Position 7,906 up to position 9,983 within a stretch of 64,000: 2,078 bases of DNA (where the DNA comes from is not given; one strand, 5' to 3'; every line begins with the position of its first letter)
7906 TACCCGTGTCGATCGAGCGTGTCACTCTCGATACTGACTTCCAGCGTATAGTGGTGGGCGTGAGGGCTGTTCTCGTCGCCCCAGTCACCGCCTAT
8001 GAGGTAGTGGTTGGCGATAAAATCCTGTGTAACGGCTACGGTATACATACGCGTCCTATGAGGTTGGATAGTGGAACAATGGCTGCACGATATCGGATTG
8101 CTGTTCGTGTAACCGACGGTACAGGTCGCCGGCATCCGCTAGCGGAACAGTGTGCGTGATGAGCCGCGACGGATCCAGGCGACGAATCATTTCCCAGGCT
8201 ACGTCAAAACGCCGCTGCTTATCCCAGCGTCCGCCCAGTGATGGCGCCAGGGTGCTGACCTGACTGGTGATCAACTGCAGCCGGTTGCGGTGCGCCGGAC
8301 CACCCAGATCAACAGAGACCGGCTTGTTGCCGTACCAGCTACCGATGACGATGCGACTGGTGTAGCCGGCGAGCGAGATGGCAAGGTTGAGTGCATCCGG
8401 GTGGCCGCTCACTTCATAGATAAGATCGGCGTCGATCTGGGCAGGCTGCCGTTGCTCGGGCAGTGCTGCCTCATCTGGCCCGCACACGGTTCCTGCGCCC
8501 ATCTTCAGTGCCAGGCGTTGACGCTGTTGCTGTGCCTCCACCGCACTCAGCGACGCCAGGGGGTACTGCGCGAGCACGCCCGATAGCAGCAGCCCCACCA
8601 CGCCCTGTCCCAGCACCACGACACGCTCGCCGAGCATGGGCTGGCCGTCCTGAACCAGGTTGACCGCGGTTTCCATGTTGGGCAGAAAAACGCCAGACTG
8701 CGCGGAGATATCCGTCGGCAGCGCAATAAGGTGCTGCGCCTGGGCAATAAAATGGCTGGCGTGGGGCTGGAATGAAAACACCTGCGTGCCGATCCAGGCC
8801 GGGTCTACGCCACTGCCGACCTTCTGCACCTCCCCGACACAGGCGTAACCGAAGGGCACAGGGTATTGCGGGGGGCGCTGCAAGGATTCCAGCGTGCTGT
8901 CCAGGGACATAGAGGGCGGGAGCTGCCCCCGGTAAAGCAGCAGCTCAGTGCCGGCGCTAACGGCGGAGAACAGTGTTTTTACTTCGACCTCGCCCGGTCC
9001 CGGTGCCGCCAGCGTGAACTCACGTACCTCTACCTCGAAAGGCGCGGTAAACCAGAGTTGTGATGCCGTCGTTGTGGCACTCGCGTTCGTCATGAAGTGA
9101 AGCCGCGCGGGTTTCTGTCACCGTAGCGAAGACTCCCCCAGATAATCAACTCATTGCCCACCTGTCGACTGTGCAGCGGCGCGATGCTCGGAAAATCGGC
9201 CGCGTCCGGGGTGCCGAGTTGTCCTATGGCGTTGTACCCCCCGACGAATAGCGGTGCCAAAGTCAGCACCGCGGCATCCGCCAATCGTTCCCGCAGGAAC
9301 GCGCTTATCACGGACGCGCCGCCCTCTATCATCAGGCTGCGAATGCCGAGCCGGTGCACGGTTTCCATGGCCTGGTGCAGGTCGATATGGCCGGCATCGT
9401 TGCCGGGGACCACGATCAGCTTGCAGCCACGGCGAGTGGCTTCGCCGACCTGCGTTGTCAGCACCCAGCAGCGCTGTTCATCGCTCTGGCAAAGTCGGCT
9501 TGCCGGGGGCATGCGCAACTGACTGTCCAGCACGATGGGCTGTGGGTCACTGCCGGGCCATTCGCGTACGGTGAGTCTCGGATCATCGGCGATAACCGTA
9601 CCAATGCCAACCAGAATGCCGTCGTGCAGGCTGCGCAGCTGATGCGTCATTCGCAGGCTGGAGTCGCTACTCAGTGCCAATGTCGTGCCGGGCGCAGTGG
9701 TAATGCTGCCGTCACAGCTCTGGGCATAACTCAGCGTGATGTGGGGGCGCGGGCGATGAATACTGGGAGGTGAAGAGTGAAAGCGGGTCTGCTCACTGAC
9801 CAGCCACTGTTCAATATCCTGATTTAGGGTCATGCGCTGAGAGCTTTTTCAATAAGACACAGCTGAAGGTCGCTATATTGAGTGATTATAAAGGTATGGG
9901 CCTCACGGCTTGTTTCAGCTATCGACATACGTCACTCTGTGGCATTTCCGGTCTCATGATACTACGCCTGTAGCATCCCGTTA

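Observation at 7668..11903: Divergent operon pair (RibD_C reductase - MDR - PTPS-fold // GT4 - SAM methyltransferase): candidate pathway to a glycosylated, methylated pterin/pyrimidine-type metabolite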

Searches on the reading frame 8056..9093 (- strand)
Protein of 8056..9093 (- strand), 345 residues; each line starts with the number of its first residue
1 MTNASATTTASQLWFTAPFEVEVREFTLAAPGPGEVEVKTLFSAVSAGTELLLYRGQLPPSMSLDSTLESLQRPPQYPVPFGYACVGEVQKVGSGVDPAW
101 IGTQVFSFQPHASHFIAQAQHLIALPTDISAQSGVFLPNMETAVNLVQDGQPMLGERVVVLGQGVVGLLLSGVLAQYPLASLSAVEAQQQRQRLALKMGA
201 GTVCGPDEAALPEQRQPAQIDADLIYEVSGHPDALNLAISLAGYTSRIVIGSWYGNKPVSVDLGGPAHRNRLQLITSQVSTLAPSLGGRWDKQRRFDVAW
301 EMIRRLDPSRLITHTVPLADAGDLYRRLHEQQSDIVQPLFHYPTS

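Call 3: search_protein_families(library=pfam, proteins=[window:8056-9093:-], max_evalue=0.01)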
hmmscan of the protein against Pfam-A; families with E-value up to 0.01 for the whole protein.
window:8056-9093:- (345 aa): 3 families
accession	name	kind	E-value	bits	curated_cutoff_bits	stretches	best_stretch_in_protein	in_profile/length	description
PF00107.32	ADH_zinc_N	-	1.1e-05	25.8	31.8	1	182-277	17-112/129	Zinc-binding dehydrogenase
PF08240.17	ADH_N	-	0.00018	22.2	23.5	1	32-106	1-61/104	Alcohol dehydrogenase GroES-like domain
PF16912.11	Glu_dehyd_C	-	0.0011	19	34.9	1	155-263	31-141/211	Glucose dehydrogenase C-terminus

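Call 4: search_protein_families(library=ncbifam, proteins=[window:8056-9093:-], max_evalue=0.01)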
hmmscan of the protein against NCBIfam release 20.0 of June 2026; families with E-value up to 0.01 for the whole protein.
window:8056-9093:- (345 aa): 11 families
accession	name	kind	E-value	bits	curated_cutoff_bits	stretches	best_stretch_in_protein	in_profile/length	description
TIGR01202.1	bchC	equivalog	1e-20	74.1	291.25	1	15-327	7-295/308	chlorophyll synthesis pathway protein BchC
NF007489.0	PRK10083.1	equivalog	6.2e-18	64.9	376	2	116-331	122-326/339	Zn-dependent oxidoreductase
NF007642.0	PRK10309.1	equivalog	7.6e-14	51.7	550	1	111-296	117-305/347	galactitol-1-phosphate 5-dehydrogenase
TIGR00692.1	tdh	equivalog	1.2e-11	44.2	458.35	1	116-263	124-271/340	L-threonine 3-dehydrogenase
NF003808.0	PRK05396.1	equivalog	3.3e-10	39.4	380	1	115-253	125-264/341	L-threonine 3-dehydrogenase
TIGR03366.1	HpnZ_proposed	hypoth_equivalog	4.4e-10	39.3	328.1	1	117-261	117-263/315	putative phosphonate catabolism associated alcohol dehydrogenase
NF007375.0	PRK09880.1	equivalog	2.8e-09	36.2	469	1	116-249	131-263/344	L-idonate 5-dehydrogenase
NF041097.1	keto_inos_dh_IolM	equivalog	1.5e-07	30.4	450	1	154-332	206-381/389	scyllo-inosose 3-dehydrogenase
TIGR02824.1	quinone_pig3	subfamily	1.7e-05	24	296.8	1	71-332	45-316/325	putative NAD(P)H quinone oxidoreductase, PIG3 family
TIGR03989.1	Rxyl_3153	subfamily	9.4e-05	21.8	440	0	18-111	11-90/370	NDMA-dependent alcohol dehydrogenase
TIGR02818.1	adh_III_F_hyde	equivalog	0.0019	17.3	543.95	1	155-333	186-361/368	S-(hydroxymethyl)glutathione dehydrogenase/class III alcohol dehydrogenase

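Call 34: search_solved_structures(query=window:8056-9093:-, max_evalue=0.001, show_alignments=3)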
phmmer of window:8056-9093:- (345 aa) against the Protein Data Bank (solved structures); distinct sequences matched with E-value up to 0.001: 18.
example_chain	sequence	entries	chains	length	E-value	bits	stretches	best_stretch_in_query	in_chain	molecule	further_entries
4a2c_A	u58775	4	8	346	1.5e-13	54.1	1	112-296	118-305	GALACTITOL-1-PHOSPHATE 5-DEHYDROGENASE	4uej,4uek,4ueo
4ilk_A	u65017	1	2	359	1.9e-11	47.2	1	114-279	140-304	Starvation sensing protein rspB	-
6ie0_A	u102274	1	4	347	1.6e-09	40.9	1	118-253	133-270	(R,R)-butanediol dehydrogenase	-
2dfv_A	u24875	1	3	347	1.8e-09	40.8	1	112-257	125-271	Probable L-threonine 3-dehydrogenase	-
2d8a_A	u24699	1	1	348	1.8e-09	40.8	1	112-257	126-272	Probable L-threonine 3-dehydrogenase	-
3gfb_A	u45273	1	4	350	9.2e-08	35.1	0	19-107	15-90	L-threonine 3-dehydrogenase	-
4oh1_A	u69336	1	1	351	7.1e-05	25.6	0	109-260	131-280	L-iditol 2-dehydrogenase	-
6dkh_A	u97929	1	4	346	9.9e-05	25.2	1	121-242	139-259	L-idonate 5-dehydrogenase (NAD(P)(+))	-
7utc_A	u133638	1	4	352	0.00033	23.4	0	120-339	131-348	Secondary-alcohol dehydrogenase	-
3fpc_A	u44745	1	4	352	0.00034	23.4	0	120-339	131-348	NADP-dependent alcohol dehydrogenase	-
5vm2_A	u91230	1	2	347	0.00045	23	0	107-242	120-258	Alcohol dehydrogenase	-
4cpd_A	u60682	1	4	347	0.00055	22.7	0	122-247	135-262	ALCOHOL DEHYDROGENASE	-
2nvb_A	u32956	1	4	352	0.00059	22.6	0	120-339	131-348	NADP-dependent alcohol dehydrogenase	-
1bxz_A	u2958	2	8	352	0.00082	22.1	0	120-339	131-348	NADP-DEPENDENT ALCOHOL DEHYDROGENASE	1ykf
7f3p_A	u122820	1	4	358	0.00083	22.1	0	120-339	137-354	NADP-dependent isopropanol dehydrogenase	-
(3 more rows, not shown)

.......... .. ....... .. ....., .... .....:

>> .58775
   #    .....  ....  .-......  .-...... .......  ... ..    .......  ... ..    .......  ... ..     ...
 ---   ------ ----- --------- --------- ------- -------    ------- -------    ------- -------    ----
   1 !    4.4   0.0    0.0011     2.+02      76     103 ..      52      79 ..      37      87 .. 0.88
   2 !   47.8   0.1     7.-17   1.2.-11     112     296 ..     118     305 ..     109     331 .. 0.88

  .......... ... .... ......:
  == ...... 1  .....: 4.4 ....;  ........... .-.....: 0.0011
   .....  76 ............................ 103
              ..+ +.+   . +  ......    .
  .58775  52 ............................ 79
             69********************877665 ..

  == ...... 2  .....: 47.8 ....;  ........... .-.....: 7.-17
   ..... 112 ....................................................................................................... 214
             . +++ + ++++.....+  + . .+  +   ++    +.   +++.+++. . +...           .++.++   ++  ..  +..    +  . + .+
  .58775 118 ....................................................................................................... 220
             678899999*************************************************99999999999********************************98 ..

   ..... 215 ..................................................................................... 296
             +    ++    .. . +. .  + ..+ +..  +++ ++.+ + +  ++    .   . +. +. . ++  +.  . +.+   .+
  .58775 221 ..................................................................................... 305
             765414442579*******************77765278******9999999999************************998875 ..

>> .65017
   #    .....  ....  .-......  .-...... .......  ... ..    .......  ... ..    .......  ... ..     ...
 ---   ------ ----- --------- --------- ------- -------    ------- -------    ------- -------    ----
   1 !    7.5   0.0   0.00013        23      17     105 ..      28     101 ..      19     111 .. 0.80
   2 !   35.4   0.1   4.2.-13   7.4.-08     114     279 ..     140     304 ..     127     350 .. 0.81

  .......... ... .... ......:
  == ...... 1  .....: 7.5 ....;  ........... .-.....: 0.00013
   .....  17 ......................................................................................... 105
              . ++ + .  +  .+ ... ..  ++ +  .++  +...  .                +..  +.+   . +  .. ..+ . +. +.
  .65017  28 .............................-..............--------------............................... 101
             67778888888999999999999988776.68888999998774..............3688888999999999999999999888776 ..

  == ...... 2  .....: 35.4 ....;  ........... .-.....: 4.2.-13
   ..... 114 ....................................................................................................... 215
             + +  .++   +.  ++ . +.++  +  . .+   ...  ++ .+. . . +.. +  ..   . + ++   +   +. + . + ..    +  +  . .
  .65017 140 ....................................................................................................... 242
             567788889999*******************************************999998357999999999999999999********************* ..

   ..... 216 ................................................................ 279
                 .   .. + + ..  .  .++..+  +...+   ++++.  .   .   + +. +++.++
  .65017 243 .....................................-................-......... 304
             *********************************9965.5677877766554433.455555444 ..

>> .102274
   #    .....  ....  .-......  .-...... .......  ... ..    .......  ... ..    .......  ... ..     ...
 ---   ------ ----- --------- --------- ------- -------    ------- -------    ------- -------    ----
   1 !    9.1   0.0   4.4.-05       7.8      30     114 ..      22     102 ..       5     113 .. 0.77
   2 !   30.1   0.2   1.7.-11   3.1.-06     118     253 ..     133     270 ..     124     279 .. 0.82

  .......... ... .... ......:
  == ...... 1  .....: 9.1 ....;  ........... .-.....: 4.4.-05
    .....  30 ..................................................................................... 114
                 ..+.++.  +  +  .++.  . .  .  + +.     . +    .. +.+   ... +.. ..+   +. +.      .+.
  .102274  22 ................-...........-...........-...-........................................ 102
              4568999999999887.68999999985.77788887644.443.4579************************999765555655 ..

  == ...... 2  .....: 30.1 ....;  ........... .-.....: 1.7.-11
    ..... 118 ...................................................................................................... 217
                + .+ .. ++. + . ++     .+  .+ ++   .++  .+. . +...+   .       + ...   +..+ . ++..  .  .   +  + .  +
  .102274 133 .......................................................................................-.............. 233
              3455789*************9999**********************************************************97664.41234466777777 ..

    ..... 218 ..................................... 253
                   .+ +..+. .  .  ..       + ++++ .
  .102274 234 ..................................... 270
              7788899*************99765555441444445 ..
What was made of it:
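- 8056..9093 (-): Zinc-less medium-chain dehydrogenase (345 aa) of the polyol/threonine-dehydrogenase type, with a signature that predicts NAD. Pfam hits fall below cutoff; BchC, GatD and Tdh are the best relatives (calls 3, 4, 34).
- On Zinc-dependent medium-chain dehydrogenases (polyol/threonine dehydrogenase group): GatD 4A2C scores E 1.5e-13 (call 34).
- It scores against polyol-phosphate, iditol, idonate and threonine dehydrogenases (calls 4, 34). The dehydrogenases nearest to the MDR oxidise the hydroxyl next to the chain end or next to an amine (GatD, iditol 2-dehydrogenase, threonine 3-dehydrogenase; call 34), and that points to C2'.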

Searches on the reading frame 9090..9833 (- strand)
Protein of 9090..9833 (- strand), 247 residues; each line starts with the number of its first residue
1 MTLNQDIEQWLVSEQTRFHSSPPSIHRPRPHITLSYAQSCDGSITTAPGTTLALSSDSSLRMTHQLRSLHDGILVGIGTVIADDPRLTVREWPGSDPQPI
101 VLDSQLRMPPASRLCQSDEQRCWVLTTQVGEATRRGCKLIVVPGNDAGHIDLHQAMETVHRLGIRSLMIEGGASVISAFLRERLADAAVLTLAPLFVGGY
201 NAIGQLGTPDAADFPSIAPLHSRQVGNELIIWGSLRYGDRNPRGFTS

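Call 3: search_protein_families(library=pfam, proteins=[window:9090-9833:-], max_evalue=0.01)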
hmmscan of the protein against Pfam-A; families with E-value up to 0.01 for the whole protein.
window:9090-9833:- (247 aa): 2 families
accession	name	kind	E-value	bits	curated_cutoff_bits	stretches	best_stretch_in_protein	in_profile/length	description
PF01872.23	RibD_C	-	1.7e-42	146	24.1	1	30-230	1-196/197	RibD C-terminal domain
PF19010.6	DUF5739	-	0.0097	16.3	25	0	152-181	24-53/114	Family of unknown function (DUF5739)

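Call 4: search_protein_families(library=ncbifam, proteins=[window:9090-9833:-], max_evalue=0.01)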
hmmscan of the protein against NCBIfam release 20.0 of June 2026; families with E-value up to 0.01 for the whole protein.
window:9090-9833:- (247 aa): 7 families
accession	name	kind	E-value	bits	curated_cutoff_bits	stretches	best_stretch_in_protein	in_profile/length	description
TIGR00227.1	ribD_Cterm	domain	3e-44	151.1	150.15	1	29-231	2-212/216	riboflavin-specific deaminase C-terminal domain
TIGR01508.1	rib_reduct_arch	equivalog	1e-32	113.1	186.45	1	30-203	1-176/210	2,5-diamino-6-(ribosylamino)-4(3H)-pyrimidinone 5'-phosphate reductase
TIGR00326.1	eubact_ribD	equivalog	2.2e-26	92.9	156.35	1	26-229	137-340/343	bifunctional diaminohydroxyphosphoribosylaminopyrimidine deaminase/5-amino-6-(5-phosphoribosylamino)uracil reductase RibD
NF008052.0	PRK10786.1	equivalog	9.1e-17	60.8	500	1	30-229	147-360/367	bifunctional diaminohydroxyphosphoribosylaminopyrimidine deaminase/5-amino-6-(5-phosphoribosylamino)uracil reductase RibD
NF010663.0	PRK14059.1-1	equivalog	6.5e-12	45.3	184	1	35-222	33-236/253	pyrimidine reductase family protein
NF010665.0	PRK14059.1-4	equivalog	3.3e-11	43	274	1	129-201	150-226/260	pyrimidine reductase family protein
NF010664.0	PRK14059.1-2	equivalog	9.9e-11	41.8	226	1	38-201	45-222/257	pyrimidine reductase family protein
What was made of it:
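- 9090..9833 (-): Stand-alone RibD_C pyrimidine reductase (247 aa) of the DARPP (2-amino substrate) type. PF01872 at 2e-42; TIGR00227 above its cutoff (calls 3, 4).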

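Call 33: search_solved_structures(query=window:9090-9833:-, max_evalue=0.00001, show_alignments=5)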
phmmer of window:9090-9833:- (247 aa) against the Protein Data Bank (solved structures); distinct sequences matched with E-value up to 0.00001: 18.
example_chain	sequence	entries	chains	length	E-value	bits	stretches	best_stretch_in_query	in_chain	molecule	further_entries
6p8c_A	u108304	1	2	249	4.7e-29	104.8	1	28-231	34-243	2,5-diamino-6-ribosylamino-4(3H)-pyrimidinone 5'-phosphate reductase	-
7lrh_A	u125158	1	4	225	3.5e-25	92.1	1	26-214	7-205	Riboflavin biosynthesis protein RibD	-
2azn_A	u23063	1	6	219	7.4e-23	84.5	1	29-202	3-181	Putative 5-amino-6-(5-phosphoribosylamino)uracil reductase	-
4ha7_A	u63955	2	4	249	8.8e-22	81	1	29-200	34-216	2,5-diamino-6-ribosylamino-4(3H)-pyrimidinone 5'-phosphate reductase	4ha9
2b3z_A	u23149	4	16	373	3.2e-20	75.9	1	28-226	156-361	Riboflavin biosynthesis protein ribD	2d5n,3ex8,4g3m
5xv0_A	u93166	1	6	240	4.9e-16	62.2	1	28-202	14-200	Conserved protein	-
5xv2_A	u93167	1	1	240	4.9e-16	62.2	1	28-202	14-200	Conserved protein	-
5xux_A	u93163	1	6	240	6.7e-16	61.8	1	28-202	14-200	Conserved protein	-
5xv5_A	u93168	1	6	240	2.4e-15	60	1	28-202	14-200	Conserved protein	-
2o7p_A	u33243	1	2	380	2.5e-15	59.9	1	29-228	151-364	Riboflavin biosynthesis protein ribD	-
2g6v_A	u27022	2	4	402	2.9e-15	59.7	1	29-228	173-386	Riboflavin biosynthesis protein ribD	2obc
9l1f_A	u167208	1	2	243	4.4e-15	59.1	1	29-198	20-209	2,5-diamino-6-ribosylamino-4(3H)-pyrimidinone 5'-phosphate reductase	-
9l1h_A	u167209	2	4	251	4.9e-15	58.9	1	29-198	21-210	2,5-diamino-6-ribosylamino-4(3H)-pyrimidinone 5'-phosphate reductase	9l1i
8dq9_A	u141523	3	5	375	1.9e-14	57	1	30-210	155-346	3-dehydroquinate dehydratase I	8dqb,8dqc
9no2_B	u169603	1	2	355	2.1e-14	56.9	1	29-207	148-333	Riboflavin biosynthesis protein RibD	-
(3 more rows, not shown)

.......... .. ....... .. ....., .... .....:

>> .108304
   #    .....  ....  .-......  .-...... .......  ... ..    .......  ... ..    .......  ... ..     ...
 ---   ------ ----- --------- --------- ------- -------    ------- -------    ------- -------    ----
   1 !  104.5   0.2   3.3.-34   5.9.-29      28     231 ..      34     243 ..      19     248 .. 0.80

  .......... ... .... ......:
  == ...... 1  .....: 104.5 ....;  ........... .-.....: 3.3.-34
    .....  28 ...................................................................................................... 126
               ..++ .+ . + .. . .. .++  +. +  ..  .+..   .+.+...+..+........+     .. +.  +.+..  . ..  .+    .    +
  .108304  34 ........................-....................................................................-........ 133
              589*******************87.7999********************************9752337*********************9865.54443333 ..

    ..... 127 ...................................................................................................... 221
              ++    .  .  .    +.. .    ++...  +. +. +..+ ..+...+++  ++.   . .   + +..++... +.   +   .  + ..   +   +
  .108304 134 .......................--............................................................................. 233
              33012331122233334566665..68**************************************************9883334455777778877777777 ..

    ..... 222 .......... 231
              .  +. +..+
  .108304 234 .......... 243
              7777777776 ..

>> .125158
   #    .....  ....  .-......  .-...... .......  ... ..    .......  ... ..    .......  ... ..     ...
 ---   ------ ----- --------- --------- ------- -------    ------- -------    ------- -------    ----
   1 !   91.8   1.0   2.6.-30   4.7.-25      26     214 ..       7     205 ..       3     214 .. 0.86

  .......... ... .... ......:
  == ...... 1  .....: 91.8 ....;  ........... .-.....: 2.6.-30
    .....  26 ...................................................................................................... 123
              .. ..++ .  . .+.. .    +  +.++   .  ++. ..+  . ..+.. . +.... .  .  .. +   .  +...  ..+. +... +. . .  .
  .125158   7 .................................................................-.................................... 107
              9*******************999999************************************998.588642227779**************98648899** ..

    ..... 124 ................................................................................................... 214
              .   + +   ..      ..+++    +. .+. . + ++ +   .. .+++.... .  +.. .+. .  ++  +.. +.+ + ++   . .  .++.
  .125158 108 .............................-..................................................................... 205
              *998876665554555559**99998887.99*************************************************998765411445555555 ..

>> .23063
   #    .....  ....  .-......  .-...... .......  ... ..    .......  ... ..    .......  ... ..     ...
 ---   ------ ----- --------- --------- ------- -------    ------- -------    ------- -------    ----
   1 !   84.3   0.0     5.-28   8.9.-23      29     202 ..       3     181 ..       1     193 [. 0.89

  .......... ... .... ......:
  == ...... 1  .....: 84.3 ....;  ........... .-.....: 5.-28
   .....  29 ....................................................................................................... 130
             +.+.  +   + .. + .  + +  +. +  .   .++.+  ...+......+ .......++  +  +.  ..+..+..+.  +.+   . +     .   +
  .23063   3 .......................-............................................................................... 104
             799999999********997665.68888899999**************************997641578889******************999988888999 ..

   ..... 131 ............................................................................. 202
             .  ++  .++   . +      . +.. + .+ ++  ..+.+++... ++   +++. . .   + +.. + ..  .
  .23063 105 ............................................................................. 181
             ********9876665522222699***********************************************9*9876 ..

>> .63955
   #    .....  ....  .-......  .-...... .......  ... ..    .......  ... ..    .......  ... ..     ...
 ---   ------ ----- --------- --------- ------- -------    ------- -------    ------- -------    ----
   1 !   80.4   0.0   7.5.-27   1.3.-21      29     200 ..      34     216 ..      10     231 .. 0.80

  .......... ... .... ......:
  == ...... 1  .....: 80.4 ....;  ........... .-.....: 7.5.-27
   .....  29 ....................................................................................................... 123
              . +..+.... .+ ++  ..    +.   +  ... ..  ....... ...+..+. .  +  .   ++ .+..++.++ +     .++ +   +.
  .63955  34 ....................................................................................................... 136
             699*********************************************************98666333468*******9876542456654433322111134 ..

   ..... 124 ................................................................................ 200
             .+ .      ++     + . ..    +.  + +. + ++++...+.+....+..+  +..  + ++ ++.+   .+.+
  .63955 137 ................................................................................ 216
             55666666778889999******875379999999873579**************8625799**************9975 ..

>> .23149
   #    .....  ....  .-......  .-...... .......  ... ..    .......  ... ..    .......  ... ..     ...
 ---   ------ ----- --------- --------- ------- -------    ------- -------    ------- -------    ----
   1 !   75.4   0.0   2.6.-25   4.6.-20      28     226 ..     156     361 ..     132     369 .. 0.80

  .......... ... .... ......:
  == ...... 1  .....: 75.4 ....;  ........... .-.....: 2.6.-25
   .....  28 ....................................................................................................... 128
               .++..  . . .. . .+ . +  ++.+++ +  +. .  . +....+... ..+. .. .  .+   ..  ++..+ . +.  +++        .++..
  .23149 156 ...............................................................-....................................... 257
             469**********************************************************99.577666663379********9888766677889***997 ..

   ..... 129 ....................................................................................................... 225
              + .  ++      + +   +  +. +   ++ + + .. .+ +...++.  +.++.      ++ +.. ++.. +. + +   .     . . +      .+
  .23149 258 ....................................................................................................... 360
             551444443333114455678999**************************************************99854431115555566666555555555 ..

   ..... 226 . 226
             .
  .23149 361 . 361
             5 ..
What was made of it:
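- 9090..9833 (-): The best PDB relatives are the DARPP reductases 6P8C, 2AZN and 4HA7 (call 33).
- The best PDB relatives are archaeal and fungal DARPP reductases (call 33).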
